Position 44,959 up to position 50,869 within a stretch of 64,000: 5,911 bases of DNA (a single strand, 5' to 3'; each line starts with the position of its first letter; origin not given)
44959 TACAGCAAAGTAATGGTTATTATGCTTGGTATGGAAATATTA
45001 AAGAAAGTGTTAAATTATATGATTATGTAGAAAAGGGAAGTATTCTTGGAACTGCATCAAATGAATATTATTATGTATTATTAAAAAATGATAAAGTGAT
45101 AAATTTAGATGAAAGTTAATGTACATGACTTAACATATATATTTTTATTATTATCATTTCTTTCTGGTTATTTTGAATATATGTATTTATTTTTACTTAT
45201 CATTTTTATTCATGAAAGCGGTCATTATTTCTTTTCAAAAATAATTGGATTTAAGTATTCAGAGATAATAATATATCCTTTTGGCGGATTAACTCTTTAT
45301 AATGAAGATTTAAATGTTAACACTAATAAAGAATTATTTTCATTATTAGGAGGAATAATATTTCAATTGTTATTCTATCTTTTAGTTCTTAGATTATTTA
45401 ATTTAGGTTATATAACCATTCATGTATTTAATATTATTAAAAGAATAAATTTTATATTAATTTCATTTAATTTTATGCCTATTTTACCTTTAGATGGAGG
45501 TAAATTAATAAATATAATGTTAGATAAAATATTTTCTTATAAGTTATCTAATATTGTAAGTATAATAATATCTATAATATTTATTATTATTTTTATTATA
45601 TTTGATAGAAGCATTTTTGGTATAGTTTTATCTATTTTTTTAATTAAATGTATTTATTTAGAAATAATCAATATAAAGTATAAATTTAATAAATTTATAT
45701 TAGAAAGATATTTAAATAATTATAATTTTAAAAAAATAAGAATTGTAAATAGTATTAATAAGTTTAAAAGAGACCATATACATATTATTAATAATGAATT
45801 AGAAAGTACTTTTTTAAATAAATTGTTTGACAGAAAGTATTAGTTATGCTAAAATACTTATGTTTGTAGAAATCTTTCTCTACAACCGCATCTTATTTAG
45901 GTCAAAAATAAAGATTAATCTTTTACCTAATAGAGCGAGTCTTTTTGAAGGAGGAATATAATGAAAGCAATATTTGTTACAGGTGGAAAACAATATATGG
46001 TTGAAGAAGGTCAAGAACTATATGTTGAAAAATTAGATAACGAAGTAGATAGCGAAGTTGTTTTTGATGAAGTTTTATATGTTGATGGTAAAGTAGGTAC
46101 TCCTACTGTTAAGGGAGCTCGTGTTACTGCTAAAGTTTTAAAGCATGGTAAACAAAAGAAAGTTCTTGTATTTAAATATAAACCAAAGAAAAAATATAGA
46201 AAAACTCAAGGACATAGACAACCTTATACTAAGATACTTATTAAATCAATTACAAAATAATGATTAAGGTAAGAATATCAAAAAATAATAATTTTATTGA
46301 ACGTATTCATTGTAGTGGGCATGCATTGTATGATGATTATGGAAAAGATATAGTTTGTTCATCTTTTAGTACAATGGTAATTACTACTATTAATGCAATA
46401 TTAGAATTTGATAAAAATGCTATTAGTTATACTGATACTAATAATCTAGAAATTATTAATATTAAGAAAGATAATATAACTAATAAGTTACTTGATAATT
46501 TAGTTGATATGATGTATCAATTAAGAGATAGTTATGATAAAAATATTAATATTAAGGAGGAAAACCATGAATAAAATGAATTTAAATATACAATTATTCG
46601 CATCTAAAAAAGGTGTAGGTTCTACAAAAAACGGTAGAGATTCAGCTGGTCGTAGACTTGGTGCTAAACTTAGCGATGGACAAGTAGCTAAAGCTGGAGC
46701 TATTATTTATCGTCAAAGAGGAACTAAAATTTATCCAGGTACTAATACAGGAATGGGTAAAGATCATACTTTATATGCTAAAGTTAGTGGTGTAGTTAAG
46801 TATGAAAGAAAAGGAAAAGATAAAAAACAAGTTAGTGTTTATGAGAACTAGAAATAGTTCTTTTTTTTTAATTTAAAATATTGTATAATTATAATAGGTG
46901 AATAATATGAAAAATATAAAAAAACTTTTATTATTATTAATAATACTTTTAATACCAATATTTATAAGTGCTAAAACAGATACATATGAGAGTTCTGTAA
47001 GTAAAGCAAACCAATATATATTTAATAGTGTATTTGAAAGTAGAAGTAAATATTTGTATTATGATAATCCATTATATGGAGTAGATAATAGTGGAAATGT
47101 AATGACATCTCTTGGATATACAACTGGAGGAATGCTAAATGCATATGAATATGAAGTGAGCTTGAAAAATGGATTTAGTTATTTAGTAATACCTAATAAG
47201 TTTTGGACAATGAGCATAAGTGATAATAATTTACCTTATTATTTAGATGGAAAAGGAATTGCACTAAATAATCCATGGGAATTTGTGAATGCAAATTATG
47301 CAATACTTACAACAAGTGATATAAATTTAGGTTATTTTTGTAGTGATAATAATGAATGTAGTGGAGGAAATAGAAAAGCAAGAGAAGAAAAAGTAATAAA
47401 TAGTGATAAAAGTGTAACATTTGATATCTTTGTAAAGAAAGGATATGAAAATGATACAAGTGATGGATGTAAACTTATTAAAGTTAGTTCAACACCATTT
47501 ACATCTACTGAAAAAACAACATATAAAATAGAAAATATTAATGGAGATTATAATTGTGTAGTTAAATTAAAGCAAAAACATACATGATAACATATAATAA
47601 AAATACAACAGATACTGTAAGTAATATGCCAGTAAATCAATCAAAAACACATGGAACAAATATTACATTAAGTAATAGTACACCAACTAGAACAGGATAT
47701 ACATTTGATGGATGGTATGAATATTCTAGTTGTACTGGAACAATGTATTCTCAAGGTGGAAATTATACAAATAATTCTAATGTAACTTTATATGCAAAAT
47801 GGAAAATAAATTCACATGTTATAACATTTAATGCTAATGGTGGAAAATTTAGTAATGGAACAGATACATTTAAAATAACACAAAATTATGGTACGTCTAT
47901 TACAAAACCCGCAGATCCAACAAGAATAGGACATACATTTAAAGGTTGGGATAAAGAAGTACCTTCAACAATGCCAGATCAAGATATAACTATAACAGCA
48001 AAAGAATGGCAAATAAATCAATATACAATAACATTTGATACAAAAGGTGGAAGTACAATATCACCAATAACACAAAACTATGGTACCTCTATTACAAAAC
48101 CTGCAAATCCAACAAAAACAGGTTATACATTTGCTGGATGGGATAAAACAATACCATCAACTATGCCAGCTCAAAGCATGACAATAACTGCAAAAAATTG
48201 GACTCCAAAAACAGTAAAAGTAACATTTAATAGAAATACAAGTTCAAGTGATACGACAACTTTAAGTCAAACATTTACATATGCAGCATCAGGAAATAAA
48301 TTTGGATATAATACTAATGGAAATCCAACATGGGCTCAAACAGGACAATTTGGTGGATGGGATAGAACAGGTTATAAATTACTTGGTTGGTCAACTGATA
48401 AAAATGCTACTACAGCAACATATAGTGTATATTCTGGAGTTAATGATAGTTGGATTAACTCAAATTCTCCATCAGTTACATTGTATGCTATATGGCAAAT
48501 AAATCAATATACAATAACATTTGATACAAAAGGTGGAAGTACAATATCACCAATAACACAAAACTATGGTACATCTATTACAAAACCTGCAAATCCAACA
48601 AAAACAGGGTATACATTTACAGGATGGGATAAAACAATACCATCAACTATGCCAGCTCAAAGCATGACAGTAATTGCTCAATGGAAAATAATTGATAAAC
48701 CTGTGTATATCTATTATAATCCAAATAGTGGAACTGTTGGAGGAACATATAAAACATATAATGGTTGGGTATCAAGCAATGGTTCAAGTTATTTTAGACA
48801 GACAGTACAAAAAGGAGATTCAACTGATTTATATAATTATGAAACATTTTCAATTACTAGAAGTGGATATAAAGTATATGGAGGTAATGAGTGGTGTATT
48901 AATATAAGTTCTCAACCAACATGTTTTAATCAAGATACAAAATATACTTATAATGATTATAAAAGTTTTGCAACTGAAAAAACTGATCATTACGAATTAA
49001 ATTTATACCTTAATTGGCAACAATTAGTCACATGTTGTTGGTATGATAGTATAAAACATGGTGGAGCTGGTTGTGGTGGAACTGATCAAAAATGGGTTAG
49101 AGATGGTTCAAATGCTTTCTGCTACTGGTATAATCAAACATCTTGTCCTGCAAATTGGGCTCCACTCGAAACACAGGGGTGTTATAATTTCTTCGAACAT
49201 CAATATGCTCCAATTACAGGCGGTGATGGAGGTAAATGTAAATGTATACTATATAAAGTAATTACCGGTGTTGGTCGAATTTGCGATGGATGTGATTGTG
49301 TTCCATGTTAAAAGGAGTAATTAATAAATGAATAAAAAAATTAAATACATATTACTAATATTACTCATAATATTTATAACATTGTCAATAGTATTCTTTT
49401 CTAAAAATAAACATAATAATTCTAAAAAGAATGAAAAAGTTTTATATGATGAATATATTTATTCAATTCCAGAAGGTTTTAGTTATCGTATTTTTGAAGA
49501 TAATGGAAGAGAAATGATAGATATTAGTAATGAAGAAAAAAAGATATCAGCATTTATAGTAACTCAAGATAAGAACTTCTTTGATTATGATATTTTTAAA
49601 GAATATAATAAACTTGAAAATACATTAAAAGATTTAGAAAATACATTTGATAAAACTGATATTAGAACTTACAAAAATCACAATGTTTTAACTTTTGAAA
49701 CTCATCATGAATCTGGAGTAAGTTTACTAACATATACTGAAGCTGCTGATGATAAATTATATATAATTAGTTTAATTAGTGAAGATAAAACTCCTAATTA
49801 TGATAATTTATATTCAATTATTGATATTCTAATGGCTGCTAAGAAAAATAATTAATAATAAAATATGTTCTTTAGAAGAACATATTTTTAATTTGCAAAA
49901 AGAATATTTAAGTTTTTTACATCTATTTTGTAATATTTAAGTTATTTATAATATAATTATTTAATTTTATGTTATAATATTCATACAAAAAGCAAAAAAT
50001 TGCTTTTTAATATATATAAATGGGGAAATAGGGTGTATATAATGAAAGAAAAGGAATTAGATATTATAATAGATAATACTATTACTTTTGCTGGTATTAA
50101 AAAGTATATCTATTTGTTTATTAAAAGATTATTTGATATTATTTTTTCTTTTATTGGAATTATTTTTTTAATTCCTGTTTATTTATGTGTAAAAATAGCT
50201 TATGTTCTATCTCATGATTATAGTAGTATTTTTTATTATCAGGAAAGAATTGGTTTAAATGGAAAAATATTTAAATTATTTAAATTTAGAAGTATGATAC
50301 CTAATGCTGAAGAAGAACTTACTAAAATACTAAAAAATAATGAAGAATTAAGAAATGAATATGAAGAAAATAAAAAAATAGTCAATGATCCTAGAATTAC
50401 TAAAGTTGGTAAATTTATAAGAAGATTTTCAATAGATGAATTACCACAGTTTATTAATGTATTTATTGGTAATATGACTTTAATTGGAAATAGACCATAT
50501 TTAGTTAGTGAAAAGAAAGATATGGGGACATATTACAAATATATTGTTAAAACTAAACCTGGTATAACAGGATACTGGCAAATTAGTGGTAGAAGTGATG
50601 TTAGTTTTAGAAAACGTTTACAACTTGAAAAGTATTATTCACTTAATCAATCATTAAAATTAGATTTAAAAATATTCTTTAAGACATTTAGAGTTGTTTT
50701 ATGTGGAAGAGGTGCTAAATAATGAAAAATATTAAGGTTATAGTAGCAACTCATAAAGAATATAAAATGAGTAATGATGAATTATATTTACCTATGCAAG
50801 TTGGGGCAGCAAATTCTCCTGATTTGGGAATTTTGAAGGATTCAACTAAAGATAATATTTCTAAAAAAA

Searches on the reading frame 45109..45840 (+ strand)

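Call 72: search_protein_families(library=pfam, proteins=[window:45109-45840:+], max_evalue=0.0001)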
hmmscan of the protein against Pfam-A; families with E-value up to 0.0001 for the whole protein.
window:45109-45840:+ (244 aa): 1 family
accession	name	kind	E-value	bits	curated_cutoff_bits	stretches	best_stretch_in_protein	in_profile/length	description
PF02163.28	Peptidase_M50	-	3.1e-13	50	27.2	2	103-163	159-219/221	Peptidase family M50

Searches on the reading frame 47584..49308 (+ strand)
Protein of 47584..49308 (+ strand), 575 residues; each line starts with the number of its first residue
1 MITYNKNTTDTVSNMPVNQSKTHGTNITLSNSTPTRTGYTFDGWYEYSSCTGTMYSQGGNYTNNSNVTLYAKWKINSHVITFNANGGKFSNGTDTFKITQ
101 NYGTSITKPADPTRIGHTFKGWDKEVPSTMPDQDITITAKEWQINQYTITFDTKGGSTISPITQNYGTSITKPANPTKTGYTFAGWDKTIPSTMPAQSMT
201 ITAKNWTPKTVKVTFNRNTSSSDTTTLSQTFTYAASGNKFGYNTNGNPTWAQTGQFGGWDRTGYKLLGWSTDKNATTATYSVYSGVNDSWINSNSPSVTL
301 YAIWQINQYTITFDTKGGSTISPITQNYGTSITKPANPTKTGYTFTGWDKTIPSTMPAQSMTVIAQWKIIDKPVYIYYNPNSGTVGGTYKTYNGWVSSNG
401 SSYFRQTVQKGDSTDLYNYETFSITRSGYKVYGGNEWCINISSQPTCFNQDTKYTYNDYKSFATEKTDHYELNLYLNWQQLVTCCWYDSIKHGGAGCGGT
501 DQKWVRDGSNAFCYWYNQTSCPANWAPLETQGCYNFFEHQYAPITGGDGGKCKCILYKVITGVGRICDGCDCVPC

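Call 64: search_protein_families(library=pfam, proteins=[window:47584-49308:+], max_evalue=0.001)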
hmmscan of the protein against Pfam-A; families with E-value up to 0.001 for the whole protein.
window:47584-49308:+ (575 aa): 2 families
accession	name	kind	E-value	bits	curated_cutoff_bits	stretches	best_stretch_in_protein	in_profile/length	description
PF09479.16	Flg_new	-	2.2e-49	165.9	27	4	2-72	3-65/65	Listeria-Bacteroides repeat domain (List_Bact_rpt)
PF18998.6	Flg_new_2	-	1.7e-09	38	23.6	0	309-370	1-72/73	Divergent InlB B-repeat domain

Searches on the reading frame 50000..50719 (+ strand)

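Call 72: search_protein_families(library=pfam, proteins=[window:50000-50719:+], max_evalue=0.0001)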
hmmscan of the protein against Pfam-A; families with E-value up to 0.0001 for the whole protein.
window:50000-50719:+ (240 aa): 1 family
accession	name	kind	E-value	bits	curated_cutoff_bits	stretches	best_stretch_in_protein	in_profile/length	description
PF02397.22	Bac_transf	-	9.7e-61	204.9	27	1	42-234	1-178/179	Bacterial sugar transferase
